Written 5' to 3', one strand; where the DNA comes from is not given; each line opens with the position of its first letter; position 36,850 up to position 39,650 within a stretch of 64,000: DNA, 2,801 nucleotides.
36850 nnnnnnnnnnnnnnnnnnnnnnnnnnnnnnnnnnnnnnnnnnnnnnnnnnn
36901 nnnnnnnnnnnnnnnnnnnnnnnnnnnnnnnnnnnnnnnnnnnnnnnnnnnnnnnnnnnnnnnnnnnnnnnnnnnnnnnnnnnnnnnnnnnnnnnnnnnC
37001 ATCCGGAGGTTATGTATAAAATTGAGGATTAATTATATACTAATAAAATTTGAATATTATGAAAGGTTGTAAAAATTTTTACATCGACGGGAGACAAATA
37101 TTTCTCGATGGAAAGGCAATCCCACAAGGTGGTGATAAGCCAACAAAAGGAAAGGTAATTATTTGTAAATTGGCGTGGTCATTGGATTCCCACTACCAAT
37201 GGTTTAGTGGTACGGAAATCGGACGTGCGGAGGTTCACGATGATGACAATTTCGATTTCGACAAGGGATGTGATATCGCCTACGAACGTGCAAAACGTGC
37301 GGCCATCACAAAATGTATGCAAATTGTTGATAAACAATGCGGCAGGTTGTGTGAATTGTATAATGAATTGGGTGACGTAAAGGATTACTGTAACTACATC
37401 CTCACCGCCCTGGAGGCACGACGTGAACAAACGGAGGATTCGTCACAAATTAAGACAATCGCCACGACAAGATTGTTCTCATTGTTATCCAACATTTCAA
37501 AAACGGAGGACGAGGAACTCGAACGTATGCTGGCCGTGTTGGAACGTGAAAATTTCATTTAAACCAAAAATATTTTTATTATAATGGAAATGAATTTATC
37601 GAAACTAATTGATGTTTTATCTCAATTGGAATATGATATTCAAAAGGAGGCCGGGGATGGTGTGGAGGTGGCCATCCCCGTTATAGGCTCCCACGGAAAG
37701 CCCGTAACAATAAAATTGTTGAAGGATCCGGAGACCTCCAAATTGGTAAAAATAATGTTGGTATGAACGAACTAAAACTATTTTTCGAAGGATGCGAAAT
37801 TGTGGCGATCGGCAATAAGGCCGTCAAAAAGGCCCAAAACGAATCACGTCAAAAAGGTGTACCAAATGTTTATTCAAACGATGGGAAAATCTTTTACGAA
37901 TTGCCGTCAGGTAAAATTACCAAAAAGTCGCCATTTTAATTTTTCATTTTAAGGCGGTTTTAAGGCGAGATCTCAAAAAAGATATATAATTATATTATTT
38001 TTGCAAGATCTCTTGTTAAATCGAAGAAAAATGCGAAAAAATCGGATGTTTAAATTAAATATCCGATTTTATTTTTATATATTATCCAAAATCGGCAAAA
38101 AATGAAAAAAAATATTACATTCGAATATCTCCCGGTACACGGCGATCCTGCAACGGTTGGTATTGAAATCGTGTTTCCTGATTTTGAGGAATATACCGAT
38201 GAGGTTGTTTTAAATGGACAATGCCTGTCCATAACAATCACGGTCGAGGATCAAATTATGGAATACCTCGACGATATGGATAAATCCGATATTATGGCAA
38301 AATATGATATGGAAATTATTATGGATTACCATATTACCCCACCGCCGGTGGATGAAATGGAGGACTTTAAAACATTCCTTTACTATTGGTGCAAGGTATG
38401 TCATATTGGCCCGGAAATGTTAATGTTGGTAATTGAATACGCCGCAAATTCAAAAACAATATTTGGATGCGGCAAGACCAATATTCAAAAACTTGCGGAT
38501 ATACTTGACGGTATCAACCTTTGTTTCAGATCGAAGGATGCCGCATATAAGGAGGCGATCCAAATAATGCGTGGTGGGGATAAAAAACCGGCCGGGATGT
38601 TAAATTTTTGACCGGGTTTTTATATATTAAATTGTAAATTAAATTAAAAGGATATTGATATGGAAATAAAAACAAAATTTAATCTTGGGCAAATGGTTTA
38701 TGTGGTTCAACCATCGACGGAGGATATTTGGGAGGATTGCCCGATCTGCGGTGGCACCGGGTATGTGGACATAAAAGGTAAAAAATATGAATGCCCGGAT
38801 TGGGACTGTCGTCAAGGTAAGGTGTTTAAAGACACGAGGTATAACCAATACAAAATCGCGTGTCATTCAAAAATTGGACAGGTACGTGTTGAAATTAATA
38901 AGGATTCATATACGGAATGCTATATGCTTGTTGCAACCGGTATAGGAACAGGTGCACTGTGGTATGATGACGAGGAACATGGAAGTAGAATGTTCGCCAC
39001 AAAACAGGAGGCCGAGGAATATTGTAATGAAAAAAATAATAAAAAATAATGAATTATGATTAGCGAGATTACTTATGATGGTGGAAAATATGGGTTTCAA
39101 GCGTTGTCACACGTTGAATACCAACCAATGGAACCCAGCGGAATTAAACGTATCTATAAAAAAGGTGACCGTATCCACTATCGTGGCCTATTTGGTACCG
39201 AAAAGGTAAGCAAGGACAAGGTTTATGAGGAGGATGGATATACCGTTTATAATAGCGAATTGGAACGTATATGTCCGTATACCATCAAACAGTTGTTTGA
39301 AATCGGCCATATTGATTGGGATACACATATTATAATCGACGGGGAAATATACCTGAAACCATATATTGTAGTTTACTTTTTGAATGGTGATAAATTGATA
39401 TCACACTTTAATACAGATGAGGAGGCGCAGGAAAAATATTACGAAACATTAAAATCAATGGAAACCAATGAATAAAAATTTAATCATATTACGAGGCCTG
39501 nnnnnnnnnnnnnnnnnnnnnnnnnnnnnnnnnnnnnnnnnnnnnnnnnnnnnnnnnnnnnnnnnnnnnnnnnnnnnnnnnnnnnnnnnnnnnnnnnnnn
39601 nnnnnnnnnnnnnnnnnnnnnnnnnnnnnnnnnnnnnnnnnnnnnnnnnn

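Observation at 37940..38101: Two long intergenic regions share a 13-mer, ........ palindromes and hairpins: candidate origin or ncRNA loci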

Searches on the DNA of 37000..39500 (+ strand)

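Call 8: search_dna_similar(query=window:37000-39500:+, collection=phages, mode=distant)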
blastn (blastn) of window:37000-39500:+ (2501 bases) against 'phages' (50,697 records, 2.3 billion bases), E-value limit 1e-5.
No match.

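Call 55: search_rna_families(source=window, start=37900, end=38120, threshold=evalue, max_evalue=1)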
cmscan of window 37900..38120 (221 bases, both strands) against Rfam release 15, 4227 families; matches with E-value up to 1: 2.
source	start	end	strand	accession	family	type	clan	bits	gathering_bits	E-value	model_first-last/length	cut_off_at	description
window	38036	38070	-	RF01251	snR3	Gene; snRNA; snoRNA; HACA-box;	CL00040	18.7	40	0.34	43-77/193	no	Small nucleolar RNA snR3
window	37999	38080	+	RF00558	L20_leader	Cis-reg; leader;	-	16.8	58.7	0.49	1-127/127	no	Ribosomal protein L20 leader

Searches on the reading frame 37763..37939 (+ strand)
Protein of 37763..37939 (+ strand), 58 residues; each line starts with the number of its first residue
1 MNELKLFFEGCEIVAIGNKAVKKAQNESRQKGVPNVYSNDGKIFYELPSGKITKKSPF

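Call 13: search_protein_families(library=pfam, proteins=[window:37763-37939:+], max_evalue=0.01)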
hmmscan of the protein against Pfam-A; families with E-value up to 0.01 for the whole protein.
window:37763-37939:+ (58 aa): 1 family
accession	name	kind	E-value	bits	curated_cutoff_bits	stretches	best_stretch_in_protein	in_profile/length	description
PF17162.9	DUF5118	-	0.0004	20.5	27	1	22-49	9-34/50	Domain of unknown function (DUF5118)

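Call 39: search_protein_families(library=phrogs, proteins=[window:37763-37939:+], max_evalue=0.001)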
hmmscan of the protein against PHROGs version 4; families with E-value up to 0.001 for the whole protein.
window:37763-37939:+ (58 aa): 0 families

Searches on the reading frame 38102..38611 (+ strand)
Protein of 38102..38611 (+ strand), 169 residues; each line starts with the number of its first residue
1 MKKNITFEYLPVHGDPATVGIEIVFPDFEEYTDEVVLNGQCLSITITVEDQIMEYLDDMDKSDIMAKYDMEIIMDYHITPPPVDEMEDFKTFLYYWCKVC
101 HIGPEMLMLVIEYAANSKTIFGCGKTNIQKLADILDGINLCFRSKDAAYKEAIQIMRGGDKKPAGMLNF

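Call 13: search_protein_families(library=pfam, proteins=[window:38102-38611:+], max_evalue=0.01)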
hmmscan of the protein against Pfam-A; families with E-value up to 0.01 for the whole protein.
window:38102-38611:+ (169 aa): 0 families

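Call 17: find_related_loci(query=window:38102-38611:+, collection=viral_contigs, flank=3000)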
Query window:38102-38611:+ (169 aa) in viral_contigs; peptide patterns used: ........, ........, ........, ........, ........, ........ (x = any residue, [..] = any of these).
9 stretches matched a pattern, but none encodes a relative of the query by tblastn (E <= 1e-3).

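Call 25: find_homologous_proteins(query=window:38102-38611:+)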
Query window:38102-38611:+ (169 aa): 9 proteins with E <= 0.001 among 14 candidates.
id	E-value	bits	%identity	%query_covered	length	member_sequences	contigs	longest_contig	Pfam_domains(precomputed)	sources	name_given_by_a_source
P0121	3.6e-111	386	100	100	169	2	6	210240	-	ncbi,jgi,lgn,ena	-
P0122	4.5e-98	344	89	100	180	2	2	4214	-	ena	-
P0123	1.3e-93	329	83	100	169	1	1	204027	-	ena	-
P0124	1.3e-91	323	80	100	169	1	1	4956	-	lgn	-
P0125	1.4e-14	72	41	60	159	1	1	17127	-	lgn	-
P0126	6.8e-14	70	37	84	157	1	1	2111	-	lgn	-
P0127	7.5e-14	70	36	84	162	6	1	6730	-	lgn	-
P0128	1.3e-13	69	36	84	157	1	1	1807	-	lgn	-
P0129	1.4e-13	69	37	84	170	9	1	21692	-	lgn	-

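Call 26: find_encoding_contigs(protein=P0123, flank=10000, max_places=2)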
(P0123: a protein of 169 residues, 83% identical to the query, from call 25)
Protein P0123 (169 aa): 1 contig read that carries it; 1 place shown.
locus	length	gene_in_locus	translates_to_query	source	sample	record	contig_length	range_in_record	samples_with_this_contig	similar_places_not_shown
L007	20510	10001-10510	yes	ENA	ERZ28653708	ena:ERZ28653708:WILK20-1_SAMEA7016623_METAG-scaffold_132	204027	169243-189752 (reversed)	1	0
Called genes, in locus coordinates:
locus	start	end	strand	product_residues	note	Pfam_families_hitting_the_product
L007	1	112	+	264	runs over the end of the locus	-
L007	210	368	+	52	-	-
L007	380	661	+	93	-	-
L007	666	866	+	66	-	-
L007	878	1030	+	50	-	-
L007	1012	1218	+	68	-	-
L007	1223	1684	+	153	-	-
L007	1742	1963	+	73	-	-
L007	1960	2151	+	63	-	-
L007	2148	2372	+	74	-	-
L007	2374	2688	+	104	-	-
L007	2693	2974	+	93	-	-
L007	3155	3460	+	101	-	-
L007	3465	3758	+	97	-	-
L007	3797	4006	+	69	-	-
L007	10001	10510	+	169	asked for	-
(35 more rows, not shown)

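Call 27: find_encoding_contigs(protein=P0122, flank=4000, max_places=2)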
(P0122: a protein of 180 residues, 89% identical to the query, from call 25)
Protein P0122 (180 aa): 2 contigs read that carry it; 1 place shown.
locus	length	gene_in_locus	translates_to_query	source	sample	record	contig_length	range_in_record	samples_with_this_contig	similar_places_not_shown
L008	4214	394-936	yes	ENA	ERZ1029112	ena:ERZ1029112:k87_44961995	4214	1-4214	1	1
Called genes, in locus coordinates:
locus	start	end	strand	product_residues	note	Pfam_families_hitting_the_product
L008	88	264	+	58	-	-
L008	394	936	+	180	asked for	-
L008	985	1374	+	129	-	-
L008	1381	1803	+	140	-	-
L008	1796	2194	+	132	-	PF13671:AAA_33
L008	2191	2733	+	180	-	-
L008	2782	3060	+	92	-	-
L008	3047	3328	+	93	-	-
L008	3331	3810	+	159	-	-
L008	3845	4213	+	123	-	?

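Call 28: find_encoding_contigs(protein=P0124, flank=4000, max_places=2)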
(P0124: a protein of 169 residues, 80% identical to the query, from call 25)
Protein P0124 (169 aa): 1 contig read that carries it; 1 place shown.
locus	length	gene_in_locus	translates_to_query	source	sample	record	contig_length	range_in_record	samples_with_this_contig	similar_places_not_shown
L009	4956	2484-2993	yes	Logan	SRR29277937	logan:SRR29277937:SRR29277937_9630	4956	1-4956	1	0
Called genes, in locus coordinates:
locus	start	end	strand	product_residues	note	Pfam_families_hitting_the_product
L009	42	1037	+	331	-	PF09511:RNA_lig_T4_1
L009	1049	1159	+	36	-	-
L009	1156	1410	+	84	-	-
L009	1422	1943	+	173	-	-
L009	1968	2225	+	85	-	-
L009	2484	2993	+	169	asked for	-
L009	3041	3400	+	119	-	-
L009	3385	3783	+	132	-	PF13671:AAA_33 (faint)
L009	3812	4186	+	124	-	-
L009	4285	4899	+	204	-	-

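Call 35: find_encoding_contigs(protein=P0125, flank=5000, max_places=2)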
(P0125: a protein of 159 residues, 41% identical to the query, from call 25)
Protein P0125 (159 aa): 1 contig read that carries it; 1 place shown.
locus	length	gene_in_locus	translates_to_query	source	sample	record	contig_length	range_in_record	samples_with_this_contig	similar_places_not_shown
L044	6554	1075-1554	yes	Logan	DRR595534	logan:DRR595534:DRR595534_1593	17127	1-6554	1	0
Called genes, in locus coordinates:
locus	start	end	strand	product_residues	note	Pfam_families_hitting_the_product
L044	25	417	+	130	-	-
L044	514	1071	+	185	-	-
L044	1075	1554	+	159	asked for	-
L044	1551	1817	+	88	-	-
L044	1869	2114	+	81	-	-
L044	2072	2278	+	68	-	-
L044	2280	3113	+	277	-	-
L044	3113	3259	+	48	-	-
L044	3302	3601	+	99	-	-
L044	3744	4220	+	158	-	-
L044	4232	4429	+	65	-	-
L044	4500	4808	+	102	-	-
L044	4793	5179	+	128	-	-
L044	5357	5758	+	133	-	-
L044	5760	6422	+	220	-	-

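Call 39: search_protein_families(library=phrogs, proteins=[window:38102-38611:+], max_evalue=0.001)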
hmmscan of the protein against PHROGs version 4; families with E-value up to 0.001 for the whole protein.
window:38102-38611:+ (169 aa): 0 families
